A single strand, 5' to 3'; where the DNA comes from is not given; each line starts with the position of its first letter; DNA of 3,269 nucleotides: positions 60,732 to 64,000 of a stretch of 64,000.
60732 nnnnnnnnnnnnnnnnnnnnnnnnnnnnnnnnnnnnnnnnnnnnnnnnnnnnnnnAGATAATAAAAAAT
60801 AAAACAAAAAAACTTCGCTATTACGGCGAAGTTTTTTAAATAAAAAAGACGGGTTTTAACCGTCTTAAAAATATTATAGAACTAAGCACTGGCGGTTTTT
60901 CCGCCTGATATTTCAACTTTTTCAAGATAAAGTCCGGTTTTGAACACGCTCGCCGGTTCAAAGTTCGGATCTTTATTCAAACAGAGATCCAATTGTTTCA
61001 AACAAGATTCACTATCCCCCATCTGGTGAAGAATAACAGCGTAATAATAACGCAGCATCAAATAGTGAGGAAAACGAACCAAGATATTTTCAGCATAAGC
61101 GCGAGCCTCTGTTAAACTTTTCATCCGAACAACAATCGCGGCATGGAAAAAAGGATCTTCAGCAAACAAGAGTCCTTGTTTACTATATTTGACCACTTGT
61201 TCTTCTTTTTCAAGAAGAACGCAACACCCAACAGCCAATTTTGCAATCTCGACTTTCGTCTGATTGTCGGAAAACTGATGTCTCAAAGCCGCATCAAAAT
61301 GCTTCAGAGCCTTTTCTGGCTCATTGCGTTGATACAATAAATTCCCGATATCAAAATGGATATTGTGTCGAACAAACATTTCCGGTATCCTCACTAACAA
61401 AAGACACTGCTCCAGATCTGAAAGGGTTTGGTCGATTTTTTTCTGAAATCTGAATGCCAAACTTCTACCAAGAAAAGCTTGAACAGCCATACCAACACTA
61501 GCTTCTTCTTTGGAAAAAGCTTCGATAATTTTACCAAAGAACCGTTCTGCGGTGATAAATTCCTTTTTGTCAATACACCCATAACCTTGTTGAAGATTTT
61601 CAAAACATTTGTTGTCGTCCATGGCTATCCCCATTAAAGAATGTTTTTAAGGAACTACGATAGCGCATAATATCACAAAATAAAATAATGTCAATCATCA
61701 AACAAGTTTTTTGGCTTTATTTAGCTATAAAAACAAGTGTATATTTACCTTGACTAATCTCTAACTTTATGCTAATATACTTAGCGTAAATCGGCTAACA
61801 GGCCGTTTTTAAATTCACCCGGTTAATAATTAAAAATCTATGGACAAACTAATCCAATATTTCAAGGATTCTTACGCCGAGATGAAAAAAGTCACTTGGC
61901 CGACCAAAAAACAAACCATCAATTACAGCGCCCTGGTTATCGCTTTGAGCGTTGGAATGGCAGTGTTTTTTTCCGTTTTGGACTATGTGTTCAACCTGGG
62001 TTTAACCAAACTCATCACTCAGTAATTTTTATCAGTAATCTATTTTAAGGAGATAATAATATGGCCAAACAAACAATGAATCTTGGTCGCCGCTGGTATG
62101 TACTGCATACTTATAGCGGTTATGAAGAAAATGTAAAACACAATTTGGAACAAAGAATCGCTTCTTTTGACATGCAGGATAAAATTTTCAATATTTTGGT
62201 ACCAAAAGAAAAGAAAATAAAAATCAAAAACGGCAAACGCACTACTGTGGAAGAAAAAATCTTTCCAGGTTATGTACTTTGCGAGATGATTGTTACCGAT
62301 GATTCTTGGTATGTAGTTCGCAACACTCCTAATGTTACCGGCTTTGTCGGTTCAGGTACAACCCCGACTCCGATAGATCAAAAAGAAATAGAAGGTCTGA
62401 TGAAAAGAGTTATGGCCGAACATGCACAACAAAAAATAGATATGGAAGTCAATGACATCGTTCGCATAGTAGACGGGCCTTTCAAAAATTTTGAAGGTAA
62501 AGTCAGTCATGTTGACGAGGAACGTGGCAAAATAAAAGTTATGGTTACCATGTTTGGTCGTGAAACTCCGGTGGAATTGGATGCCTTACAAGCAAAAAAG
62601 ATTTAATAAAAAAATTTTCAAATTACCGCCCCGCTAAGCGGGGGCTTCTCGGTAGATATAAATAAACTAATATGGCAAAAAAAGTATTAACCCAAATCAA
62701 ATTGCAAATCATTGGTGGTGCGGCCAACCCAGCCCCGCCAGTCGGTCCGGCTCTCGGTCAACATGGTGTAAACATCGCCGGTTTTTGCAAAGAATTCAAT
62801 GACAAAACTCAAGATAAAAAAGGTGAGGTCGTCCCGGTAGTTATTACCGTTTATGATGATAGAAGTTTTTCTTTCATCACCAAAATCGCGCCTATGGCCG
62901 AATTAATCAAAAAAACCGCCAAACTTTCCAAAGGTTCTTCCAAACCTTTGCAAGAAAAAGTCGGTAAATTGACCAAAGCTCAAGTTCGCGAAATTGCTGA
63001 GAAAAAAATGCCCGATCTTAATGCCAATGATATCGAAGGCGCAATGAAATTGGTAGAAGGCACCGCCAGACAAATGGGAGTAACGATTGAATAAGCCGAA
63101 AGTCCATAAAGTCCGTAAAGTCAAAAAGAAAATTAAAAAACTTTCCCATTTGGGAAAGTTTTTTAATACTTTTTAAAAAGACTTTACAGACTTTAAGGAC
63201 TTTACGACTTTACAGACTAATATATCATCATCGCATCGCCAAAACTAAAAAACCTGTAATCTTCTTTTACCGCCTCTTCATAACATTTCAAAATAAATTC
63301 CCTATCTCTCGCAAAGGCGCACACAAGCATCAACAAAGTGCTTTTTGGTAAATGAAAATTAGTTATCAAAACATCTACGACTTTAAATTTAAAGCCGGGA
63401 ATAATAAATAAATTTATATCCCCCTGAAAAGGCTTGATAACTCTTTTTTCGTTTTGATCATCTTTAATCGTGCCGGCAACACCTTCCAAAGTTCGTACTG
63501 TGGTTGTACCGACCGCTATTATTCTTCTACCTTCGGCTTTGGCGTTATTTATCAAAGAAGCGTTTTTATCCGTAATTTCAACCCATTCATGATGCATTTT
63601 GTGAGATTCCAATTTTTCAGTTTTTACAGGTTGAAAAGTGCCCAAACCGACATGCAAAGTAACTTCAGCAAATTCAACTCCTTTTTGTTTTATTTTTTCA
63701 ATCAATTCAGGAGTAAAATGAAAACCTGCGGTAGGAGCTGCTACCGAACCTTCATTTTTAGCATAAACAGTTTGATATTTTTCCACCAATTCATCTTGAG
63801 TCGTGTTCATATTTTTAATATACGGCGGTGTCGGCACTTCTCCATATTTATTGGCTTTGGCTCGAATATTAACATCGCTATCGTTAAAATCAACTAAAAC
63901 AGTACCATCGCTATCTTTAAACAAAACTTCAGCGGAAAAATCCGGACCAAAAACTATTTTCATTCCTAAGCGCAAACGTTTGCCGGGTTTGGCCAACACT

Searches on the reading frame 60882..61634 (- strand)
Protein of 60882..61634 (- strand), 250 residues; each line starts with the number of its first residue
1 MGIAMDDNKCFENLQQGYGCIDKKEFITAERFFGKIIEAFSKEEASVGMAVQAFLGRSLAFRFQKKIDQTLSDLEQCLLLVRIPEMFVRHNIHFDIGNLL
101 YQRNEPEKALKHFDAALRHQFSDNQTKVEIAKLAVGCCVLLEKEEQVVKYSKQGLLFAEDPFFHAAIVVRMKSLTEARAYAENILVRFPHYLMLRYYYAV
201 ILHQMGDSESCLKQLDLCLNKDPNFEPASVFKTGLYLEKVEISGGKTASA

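Call 40: search_protein_families(library=pfam, proteins=[window:60882-61634:-], max_evalue=0.00001)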
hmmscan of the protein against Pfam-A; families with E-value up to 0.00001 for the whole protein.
window:60882-61634:- (250 aa): 5 families
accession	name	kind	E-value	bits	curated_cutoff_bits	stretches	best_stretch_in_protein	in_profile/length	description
PF07719.23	TPR_2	-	1.7e-09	37.5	27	0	92-119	3-30/34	Tetratricopeptide repeat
PF13428.12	TPR_14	-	2.1e-07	31.4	23.5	0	93-119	4-30/44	Tetratricopeptide repeat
PF00515.34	TPR_1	-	2.5e-07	30.7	27.8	0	92-119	3-30/34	Tetratricopeptide repeat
PF14559.12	TPR_19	-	2.3e-06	28.3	25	0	173-225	6-58/68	Tetratricopeptide repeat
PF13371.12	TPR_9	-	2.6e-06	27.8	35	0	167-224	4-61/73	Tetratricopeptide repeat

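Call 85: search_protein_families(library=ncbifam, proteins=[window:60882-61634:-], max_evalue=0.01)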
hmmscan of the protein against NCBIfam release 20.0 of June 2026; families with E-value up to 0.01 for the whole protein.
window:60882-61634:- (250 aa): 3 families
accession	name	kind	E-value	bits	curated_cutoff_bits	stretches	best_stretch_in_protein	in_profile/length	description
TIGR02917.1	PEP_TPR_lipo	equivalog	7.4e-06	24.1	312.2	1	97-228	200-331/899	XrtA/PEP-CTERM system TPR-repeat protein PrsT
TIGR02795.1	tol_pal_ybgF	equivalog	0.0013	19.3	90.1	0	88-134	37-83/119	tol-pal system protein YbgF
NF040959.1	MamA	equivalog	0.0043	16.5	200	1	89-225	36-172/204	magnetosome protein MamA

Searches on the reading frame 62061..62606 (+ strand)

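Call 40: search_protein_families(library=pfam, proteins=[window:62061-62606:+], max_evalue=0.00001)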
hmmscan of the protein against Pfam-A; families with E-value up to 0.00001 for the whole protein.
window:62061-62606:+ (181 aa): 2 families
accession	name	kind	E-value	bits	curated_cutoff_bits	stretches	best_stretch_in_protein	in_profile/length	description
PF02357.24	NusG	-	5e-30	104.3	22.2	1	11-113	2-92/93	Transcription termination factor nusG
PF00467.35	KOW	-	6.3e-08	32.6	22.3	1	130-160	1-31/32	KOW motif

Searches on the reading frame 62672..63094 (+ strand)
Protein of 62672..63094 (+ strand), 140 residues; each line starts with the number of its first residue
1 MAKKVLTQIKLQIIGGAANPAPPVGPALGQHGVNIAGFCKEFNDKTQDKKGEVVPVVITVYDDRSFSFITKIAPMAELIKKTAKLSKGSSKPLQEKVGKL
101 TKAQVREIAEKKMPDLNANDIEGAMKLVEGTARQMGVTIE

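Call 40: search_protein_families(library=pfam, proteins=[window:62672-63094:+], max_evalue=0.00001)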
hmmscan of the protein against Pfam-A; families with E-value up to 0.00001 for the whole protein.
window:62672-63094:+ (140 aa): 2 families
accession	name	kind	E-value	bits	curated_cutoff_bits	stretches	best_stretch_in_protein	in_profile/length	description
PF03946.19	Ribosomal_L11_N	-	7.5e-30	102.9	32.9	1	9-66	1-58/58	Ribosomal protein L11, N-terminal domain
PF00298.24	Ribosomal_L11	-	7.3e-26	90.8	21.4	1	72-139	2-69/69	Ribosomal protein L11, RNA binding domain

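Call 63: find_encoding_contigs(protein=window:62672-63094:+, flank=10000, max_places=2)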
Protein window:62672-63094:+ (140 aa): 7 contigs read that carry it; 2 places shown.
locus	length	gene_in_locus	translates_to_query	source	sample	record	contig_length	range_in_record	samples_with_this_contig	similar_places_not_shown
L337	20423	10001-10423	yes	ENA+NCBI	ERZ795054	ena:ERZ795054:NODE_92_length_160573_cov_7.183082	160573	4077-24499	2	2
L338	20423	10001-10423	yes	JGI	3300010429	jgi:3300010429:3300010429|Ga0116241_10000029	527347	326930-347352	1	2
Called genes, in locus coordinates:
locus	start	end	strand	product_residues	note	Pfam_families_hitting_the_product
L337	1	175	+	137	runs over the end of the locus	-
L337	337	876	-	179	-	-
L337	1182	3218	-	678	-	PF00270:DEAD (faint), PF04851:ResIII, PF17757:UvrB_inter, PF27431:UvrB_3rd, PF00271:Helicase_C, PF12344:UvrB, PF02151:UVR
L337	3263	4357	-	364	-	PF01098:FTSW_RODA_SPOVE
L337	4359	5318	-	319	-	-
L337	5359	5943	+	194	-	-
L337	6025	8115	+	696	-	PF02518:HATPase_c, PF00204:DNA_gyraseB, PF01751:Toprim, PF00986:DNA_gyraseB_C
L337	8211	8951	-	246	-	PF07719:TPR_2 (faint), PF13432:TPR_16 (faint), PF13428:TPR_14 (faint), PF00515:TPR_1 (faint), PF13371:TPR_9 (faint), PF14559:TPR_19 (faint)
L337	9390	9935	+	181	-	PF02357:NusG, PF23291:KOW4_SPT5 (faint), PF00467:KOW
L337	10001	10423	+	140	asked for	PF03946:Ribosomal_L11_N, PF00298:Ribosomal_L11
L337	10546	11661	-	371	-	PF02547:Queuosine_synth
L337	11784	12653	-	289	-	PF02618:YceG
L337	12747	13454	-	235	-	PF00483:NTP_transferase, PF12804:NTP_transf_3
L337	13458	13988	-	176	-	PF01569:PAP2, PF14378:PAP2_3 (weak)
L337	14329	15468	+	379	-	-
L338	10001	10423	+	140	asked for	PF03946:Ribosomal_L11_N, PF00298:Ribosomal_L11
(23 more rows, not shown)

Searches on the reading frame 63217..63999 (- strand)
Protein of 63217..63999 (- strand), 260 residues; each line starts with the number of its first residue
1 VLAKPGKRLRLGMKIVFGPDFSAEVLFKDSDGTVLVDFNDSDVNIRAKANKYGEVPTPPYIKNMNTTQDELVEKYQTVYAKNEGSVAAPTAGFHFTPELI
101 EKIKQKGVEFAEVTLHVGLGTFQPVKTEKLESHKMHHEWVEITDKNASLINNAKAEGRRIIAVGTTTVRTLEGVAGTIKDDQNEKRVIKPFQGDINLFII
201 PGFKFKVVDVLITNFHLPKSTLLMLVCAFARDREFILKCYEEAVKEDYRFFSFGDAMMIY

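Call 40: search_protein_families(library=pfam, proteins=[window:63217-63999:-], max_evalue=0.00001)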
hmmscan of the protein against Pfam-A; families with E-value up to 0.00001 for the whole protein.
window:63217-63999:- (260 aa): 1 family
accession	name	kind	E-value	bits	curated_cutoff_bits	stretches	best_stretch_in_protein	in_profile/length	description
PF02547.20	Queuosine_synth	-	4.6e-97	325.4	25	1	2-259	89-322/322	Queuosine biosynthesis protein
